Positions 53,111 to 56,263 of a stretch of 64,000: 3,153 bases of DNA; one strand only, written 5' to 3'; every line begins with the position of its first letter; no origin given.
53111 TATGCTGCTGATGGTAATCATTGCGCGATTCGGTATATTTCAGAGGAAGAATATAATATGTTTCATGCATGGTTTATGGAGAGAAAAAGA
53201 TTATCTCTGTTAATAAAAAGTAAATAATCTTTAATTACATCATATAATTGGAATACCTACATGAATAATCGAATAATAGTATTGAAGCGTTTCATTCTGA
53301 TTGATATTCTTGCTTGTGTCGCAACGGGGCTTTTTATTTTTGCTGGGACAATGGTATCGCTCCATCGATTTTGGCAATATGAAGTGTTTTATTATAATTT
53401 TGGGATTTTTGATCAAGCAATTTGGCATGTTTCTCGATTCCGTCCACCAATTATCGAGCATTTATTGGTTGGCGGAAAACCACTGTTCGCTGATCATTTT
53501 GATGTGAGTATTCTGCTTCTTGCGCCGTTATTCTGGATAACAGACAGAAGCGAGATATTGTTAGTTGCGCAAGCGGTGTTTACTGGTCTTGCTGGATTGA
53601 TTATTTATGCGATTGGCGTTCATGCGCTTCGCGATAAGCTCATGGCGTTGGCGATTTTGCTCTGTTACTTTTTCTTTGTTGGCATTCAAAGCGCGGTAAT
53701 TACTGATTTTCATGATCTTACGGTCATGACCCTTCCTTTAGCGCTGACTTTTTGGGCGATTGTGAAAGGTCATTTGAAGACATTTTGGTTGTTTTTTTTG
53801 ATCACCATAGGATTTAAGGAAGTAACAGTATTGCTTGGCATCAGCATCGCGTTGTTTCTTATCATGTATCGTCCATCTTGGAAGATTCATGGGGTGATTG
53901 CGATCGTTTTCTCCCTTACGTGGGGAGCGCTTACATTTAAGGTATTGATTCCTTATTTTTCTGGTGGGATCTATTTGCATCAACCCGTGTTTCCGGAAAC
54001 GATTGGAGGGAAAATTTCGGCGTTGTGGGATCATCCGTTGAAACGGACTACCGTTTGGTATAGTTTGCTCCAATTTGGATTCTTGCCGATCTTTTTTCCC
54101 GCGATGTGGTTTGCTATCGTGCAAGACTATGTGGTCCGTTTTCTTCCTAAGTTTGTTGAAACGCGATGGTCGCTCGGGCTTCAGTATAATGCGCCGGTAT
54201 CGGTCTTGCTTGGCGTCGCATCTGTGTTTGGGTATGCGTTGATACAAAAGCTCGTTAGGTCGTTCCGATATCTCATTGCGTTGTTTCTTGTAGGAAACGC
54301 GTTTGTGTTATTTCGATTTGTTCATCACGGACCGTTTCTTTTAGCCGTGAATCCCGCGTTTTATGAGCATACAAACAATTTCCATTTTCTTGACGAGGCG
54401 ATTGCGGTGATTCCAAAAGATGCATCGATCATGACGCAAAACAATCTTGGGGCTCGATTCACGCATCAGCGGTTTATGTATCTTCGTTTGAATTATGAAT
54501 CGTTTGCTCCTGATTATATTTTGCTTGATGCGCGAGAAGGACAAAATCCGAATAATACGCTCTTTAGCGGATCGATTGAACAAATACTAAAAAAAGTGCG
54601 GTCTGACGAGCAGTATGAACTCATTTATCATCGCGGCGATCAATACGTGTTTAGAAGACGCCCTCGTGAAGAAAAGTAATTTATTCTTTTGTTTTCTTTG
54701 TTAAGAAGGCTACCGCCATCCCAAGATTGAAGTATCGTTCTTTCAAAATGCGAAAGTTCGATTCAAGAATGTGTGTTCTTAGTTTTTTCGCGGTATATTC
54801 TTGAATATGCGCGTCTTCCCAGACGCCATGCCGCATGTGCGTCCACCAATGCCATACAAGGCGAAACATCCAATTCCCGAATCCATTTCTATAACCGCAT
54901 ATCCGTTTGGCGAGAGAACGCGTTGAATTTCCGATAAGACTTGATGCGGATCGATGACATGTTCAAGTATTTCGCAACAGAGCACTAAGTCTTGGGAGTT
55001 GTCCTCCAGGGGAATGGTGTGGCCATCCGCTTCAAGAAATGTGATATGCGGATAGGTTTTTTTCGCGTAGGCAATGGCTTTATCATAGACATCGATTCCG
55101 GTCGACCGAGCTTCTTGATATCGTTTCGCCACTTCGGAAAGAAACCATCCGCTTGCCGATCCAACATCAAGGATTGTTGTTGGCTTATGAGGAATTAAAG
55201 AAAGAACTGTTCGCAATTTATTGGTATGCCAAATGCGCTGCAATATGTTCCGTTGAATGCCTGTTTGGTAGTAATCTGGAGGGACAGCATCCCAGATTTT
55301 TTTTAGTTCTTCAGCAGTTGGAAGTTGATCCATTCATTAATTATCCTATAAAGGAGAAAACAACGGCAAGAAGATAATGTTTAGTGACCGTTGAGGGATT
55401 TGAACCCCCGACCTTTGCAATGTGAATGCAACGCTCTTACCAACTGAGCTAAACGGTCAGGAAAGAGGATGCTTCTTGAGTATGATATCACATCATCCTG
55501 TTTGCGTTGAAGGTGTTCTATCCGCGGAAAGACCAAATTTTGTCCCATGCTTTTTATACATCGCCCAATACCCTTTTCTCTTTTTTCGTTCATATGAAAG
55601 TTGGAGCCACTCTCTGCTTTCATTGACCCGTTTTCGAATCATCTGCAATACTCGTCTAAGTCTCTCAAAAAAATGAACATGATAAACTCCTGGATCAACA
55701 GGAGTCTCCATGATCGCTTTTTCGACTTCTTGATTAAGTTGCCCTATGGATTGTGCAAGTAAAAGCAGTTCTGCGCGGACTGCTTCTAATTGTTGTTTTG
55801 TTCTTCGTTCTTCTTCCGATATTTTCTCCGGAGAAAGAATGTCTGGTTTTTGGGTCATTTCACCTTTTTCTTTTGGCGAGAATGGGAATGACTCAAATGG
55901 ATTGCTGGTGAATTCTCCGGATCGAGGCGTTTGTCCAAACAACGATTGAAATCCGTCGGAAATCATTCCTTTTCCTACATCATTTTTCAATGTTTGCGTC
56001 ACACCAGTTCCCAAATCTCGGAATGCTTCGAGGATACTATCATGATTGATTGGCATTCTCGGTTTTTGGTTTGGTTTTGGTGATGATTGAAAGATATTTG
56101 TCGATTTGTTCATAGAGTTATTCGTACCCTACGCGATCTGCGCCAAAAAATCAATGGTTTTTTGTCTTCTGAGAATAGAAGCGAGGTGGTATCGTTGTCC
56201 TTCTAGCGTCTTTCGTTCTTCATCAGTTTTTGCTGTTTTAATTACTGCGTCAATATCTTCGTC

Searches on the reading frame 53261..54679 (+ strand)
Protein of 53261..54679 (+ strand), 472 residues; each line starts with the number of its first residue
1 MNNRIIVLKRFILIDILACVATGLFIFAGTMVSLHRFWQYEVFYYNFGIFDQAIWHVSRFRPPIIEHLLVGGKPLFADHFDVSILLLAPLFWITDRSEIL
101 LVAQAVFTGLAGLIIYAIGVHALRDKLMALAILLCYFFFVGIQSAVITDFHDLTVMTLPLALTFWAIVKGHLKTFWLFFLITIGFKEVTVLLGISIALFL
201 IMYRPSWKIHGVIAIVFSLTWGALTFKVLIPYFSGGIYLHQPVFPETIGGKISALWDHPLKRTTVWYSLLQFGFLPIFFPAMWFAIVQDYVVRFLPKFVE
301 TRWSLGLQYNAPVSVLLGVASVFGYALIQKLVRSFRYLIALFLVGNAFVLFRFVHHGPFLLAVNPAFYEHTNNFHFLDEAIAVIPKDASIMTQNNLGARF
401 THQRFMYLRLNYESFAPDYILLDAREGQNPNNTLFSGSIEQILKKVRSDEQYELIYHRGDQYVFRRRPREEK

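Call 62: search_protein_families(library=pfam, proteins=[window:53261-54679:+], max_evalue=0.00001)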
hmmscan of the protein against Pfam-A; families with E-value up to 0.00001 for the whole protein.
window:53261-54679:+ (472 aa): 1 family
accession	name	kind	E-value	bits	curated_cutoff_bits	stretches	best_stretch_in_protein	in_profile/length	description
PF09852.15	DUF2079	-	4.3e-39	135.3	28.2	1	45-457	10-453/459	Predicted membrane protein (DUF2079)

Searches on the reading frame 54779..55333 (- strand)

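Call 77: search_protein_families(library=pfam, proteins=[window:54779-55333:-], max_evalue=0.01)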
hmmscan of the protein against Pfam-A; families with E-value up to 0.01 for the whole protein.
window:54779-55333:- (184 aa): 11 families
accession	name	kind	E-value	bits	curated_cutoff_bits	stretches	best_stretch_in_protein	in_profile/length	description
PF08241.18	Methyltransf_11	-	8.3e-23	81.3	21.2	1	55-148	1-95/95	Methyltransferase domain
PF13649.12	Methyltransf_25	-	3.9e-19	69.6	27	1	54-144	1-97/97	Methyltransferase domain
PF13847.12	Methyltransf_31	-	1.3e-17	64.3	27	1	49-149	2-110/145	Methyltransferase domain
PF13489.12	Methyltransf_23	-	7.1e-14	52.3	27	1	42-150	14-118/164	Methyltransferase domain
PF08242.18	Methyltransf_12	-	3.6e-13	50.5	30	1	55-145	1-97/98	Methyltransferase domain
PF01209.24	Ubie_methyltran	-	9.1e-07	28.9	20.1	1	32-148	32-151/233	ubiE/COQ5 methyltransferase family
PF05219.18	DREV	-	0.00011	21.9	26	1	49-149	93-187/265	DREV methyltransferase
PF02390.23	Methyltransf_4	-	0.00016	21.6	24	1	53-93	4-44/173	Putative methyltransferase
PF05148.21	Methyltransf_8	-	0.0013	19.1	27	1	102-152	111-161/219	Hypothetical methyltransferase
PF01728.25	FtsJ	-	0.0017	18.7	24.1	1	50-111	21-82/181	FtsJ-like methyltransferase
PF07021.18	MetW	-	0.0035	17.4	21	1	40-139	4-101/193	Methionine biosynthesis protein MetW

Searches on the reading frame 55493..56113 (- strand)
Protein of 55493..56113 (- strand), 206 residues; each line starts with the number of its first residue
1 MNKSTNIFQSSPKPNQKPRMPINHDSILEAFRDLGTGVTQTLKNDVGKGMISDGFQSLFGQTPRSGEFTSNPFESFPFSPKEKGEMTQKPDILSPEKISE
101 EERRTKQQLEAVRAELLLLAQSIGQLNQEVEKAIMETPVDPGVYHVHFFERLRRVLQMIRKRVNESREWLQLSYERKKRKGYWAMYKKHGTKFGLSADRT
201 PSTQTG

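Call 77: search_protein_families(library=pfam, proteins=[window:55493-56113:-], max_evalue=0.01)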
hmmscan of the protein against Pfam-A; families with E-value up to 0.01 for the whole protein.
window:55493-56113:- (206 aa): 1 family
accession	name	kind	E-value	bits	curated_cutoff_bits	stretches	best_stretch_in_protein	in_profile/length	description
PF18904.5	DUF5660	-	3.9e-36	124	24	1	101-206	2-109/109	Domain of unknown function (DUF5660)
